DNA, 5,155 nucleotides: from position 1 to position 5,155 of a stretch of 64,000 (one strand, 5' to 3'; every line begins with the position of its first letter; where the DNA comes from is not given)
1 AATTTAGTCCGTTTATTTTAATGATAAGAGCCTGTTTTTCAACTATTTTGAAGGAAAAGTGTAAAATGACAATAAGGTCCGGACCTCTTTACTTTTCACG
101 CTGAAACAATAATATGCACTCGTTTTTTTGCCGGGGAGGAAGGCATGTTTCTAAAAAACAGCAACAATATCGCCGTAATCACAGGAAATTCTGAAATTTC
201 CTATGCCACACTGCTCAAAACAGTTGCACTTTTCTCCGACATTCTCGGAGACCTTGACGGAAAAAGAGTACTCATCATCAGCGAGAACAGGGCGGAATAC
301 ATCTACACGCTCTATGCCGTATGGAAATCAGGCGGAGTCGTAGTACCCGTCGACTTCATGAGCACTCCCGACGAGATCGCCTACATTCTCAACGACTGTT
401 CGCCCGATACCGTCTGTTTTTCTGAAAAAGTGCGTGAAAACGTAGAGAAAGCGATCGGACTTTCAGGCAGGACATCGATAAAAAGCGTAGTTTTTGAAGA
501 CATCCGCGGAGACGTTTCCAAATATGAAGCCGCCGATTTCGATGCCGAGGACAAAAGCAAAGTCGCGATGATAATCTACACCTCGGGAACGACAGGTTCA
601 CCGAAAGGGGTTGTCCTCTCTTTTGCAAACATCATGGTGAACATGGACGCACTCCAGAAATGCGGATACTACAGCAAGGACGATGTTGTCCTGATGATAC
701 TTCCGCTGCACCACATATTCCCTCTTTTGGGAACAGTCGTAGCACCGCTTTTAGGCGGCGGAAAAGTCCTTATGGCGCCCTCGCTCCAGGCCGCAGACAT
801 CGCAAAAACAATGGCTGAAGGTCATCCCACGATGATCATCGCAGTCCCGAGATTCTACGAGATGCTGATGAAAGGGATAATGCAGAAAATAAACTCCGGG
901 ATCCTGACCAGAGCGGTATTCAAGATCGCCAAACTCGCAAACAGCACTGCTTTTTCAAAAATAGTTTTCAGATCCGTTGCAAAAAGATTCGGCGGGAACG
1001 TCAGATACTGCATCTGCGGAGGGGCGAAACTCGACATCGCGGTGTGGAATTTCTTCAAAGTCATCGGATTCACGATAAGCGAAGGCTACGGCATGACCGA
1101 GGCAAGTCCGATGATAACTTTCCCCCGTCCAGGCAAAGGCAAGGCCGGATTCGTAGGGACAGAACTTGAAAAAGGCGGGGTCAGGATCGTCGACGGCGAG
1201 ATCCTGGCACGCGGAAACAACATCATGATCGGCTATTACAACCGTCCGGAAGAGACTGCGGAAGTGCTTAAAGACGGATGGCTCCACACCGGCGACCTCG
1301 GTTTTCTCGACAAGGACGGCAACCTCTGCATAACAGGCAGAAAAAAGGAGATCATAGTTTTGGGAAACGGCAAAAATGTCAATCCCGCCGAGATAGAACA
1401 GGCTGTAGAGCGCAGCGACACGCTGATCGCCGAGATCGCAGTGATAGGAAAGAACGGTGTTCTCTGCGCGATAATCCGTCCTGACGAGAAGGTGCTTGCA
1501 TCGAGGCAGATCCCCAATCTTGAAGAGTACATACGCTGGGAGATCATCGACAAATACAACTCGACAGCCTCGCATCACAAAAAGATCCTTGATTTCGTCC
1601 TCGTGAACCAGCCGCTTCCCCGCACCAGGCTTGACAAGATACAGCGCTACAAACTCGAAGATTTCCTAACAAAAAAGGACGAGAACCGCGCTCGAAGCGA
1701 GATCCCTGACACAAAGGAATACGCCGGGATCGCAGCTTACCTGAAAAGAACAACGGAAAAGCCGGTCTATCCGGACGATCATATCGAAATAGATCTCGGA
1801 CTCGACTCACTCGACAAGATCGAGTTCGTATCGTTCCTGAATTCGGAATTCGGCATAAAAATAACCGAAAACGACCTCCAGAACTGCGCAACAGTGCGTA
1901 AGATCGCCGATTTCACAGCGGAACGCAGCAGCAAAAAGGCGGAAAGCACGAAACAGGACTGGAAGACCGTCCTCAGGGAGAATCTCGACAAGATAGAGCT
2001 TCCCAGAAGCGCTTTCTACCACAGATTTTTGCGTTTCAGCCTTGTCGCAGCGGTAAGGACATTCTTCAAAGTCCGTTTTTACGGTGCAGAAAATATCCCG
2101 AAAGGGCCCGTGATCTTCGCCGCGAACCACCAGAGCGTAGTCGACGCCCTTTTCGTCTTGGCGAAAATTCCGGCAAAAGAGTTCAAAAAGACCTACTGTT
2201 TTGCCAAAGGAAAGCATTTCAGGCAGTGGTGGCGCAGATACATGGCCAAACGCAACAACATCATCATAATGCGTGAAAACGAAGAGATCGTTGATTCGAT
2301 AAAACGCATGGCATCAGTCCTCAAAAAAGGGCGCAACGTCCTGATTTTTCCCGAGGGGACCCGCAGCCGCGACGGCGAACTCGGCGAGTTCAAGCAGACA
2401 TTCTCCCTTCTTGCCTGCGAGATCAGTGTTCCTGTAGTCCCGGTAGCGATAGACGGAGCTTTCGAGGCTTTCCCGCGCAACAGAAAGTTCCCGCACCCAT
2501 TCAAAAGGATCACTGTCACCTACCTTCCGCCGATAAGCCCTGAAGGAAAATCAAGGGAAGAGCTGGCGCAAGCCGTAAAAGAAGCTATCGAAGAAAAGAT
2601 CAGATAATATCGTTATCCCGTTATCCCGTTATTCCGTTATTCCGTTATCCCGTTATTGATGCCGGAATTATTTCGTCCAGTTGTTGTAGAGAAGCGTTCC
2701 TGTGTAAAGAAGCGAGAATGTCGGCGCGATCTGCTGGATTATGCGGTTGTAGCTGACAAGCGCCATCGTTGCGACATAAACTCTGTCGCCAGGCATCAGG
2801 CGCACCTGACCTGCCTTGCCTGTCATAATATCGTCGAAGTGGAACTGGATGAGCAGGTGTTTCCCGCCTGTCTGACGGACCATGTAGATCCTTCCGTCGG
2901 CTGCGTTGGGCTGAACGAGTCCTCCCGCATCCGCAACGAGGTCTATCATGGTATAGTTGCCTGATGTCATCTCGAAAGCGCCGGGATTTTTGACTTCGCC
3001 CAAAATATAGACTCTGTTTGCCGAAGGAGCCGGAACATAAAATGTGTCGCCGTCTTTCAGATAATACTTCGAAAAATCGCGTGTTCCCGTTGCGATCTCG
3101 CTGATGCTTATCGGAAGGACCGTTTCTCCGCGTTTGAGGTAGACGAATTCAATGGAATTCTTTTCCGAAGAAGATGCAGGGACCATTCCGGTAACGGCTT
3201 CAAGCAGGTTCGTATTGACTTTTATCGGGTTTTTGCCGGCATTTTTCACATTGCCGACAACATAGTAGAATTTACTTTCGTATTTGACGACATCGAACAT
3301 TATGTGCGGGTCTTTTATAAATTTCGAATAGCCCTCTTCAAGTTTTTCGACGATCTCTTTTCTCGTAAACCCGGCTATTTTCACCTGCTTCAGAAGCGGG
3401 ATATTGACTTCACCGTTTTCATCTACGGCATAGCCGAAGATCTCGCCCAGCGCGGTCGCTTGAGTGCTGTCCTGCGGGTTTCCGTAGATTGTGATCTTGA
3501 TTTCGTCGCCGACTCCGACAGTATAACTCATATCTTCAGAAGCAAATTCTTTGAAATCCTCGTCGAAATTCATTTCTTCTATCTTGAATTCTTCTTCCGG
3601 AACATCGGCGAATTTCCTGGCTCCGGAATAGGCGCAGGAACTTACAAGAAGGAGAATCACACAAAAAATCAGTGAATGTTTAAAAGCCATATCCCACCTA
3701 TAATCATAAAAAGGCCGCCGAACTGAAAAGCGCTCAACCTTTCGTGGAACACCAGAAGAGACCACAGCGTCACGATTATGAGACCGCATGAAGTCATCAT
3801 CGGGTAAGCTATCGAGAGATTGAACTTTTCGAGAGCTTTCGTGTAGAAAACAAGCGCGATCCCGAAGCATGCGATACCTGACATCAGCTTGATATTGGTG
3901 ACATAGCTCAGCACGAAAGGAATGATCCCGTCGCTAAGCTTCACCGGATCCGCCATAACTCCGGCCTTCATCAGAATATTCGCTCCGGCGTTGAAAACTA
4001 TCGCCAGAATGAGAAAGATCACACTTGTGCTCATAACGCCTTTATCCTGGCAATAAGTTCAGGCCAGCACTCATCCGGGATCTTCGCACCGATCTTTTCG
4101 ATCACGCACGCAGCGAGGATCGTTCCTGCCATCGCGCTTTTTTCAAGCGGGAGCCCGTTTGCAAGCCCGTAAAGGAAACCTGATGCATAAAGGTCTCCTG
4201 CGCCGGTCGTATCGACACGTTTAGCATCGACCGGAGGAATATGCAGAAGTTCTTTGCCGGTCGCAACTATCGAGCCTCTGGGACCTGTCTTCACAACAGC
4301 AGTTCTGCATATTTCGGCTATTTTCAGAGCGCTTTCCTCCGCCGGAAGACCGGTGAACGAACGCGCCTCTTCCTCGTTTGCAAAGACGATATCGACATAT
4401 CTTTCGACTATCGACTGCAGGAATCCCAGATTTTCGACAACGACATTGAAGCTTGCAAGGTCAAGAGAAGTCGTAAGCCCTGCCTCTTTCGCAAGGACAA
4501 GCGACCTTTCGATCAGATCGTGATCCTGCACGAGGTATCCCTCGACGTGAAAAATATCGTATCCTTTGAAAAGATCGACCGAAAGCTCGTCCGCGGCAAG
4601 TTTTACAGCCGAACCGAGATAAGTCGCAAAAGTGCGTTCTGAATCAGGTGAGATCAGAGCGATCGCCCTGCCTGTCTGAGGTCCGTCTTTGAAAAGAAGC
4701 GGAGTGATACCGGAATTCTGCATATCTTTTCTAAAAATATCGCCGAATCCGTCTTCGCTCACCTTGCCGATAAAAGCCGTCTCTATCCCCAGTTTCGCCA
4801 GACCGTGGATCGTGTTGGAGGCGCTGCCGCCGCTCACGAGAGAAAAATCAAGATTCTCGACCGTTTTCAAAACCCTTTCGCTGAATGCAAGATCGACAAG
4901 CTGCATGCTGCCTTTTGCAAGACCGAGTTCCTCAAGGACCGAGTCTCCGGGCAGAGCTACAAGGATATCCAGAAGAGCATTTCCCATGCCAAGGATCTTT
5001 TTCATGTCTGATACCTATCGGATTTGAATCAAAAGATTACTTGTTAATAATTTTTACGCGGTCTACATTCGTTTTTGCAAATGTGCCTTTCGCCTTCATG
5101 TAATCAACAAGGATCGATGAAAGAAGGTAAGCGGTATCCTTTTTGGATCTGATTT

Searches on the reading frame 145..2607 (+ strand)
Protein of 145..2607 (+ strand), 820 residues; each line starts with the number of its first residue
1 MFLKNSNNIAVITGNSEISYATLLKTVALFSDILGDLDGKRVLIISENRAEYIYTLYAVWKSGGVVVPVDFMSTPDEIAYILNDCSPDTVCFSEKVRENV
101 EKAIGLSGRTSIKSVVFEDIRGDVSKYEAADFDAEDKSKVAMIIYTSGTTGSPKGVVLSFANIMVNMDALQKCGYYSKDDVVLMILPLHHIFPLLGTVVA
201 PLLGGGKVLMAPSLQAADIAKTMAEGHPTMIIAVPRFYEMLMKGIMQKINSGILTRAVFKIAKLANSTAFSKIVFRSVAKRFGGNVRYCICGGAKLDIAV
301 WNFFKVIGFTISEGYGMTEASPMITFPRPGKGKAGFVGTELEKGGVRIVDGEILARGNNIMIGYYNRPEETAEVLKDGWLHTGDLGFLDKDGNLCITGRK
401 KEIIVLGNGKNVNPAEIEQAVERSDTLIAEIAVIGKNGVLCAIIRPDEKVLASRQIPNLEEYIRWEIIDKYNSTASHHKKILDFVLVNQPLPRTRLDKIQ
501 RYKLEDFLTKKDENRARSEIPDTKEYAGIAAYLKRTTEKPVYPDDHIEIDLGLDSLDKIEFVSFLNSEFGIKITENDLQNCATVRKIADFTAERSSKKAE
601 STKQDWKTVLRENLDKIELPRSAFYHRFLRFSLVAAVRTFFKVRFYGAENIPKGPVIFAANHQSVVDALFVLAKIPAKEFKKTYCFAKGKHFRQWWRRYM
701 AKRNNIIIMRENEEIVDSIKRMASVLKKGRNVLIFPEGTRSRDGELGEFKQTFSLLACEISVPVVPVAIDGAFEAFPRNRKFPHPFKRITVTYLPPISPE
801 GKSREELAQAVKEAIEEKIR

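Call 7: search_protein_families(library=pfam, proteins=[window:145-2607:+], max_evalue=0.0001)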
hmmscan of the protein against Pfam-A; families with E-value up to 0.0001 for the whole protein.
window:145-2607:+ (820 aa): 4 families
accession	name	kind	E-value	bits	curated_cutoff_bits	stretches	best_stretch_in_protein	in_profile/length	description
PF00501.34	AMP-binding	-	6e-66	223.2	29.9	1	5-365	8-384/384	AMP-binding enzyme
PF01553.26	Acyltransferase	-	1.1e-24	87.2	23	1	642-769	1-131/132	Acyltransferase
PF23562.2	AMP-binding_C_3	-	2.1e-11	44.7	20.8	1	402-505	2-109/124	AMP-binding enzyme C-terminal domain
PF00550.31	PP-binding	-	1.5e-09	38.4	20.8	1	531-590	9-66/67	Phosphopantetheine attachment site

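Call 60: search_protein_families(library=ncbifam, proteins=[window:145-2607:+], max_evalue=0.00001)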
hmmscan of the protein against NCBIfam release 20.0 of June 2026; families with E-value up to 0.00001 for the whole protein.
window:145-2607:+ (820 aa): 108 families (the best 25 are shown)
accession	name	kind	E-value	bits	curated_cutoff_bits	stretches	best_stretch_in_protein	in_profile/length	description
NF004837.0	PRK06187.1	subfamily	3.8e-76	256.4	476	2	4-243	20-276/531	long-chain-fatty-acid--CoA ligase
NF006386.0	PRK08633.1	equivalog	3.9e-69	233.5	1221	2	8-418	631-1058/1147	acyl-[ACP]--phospholipid O-acyltransferase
NF005702.0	PRK07514.1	subfamily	1.6e-59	201.6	558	2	12-243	24-260/506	malonyl-CoA synthase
NF005307.0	PRK06839.1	equivalog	1.3e-58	198.9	748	2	285-507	265-492/496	o-succinylbenzoate--CoA ligase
NF004114.0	PRK05605.1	equivalog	8.4e-56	189.5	766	2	285-512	339-573/575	long-chain-fatty-acid--CoA ligase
NF052269.1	Staph_lig_FadD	equivalog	3.6e-54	184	650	2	38-243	51-255/499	long-chain-fatty-acid--CoA ligase FadD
NF005801.1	PRK07656.1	equivalog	1.2e-53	182.6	657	2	310-435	307-436/500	FadD3 family acyl-CoA ligase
NF005858.0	PRK07787.1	subfamily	5.3e-51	173.5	575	1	7-505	16-469/471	acyl-CoA synthetase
NF002966.0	PRK03640.1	equivalog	6.2e-51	173.5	556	2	267-506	237-478/483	o-succinylbenzoate--CoA ligase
TIGR01923.1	menE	equivalog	8.8e-50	169.8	330.15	2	285-437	225-383/442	o-succinylbenzoate--CoA ligase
NF005291.0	PRK06814.1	equivalog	2.9e-49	167.9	1349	3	15-214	656-869/1140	acyl-[ACP]--phospholipid O-acyltransferase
NF006182.0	PRK08316.1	subfamily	4.6e-48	164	663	2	5-239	24-272/523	fatty acyl-CoA synthetase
NF038343.1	ligase_FadD11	exception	1.6e-47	162.2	950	2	272-437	314-482/585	fatty acid--CoA ligase FadD11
NF006523.0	PRK08974.1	equivalog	4.2e-45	153.9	884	1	137-514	205-559/561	long-chain-fatty-acid--CoA ligase FadD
NF006181.0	PRK08314.1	subfamily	1e-43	149.4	705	3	286-437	321-487/563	long-chain-fatty-acid--CoA ligase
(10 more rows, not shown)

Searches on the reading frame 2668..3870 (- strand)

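Call 7: search_protein_families(library=pfam, proteins=[window:2668-3870:-], max_evalue=0.0001)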
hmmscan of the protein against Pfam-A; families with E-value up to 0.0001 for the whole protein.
window:2668-3870:- (400 aa): 3 families
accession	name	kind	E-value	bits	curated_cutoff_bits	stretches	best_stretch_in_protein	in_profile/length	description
PF02563.21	Poly_export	-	5.2e-18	65.4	28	1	113-190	4-72/77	Polysaccharide biosynthesis/export protein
PF22461.2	SLBB_2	-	2.4e-17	63.2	27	1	286-366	2-79/79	SLBB domain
PF10531.15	SLBB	-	1.7e-12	47.4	27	1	286-337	1-50/55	SLBB domain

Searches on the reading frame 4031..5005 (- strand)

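Call 7: search_protein_families(library=pfam, proteins=[window:4031-5005:-], max_evalue=0.0001)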
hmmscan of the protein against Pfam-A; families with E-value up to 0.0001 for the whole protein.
window:4031-5005:- (324 aa): 1 family
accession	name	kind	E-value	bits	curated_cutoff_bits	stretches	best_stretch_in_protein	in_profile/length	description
PF00294.29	PfkB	-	1.3e-47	163.1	25.8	1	48-310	25-298/302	pfkB family carbohydrate kinase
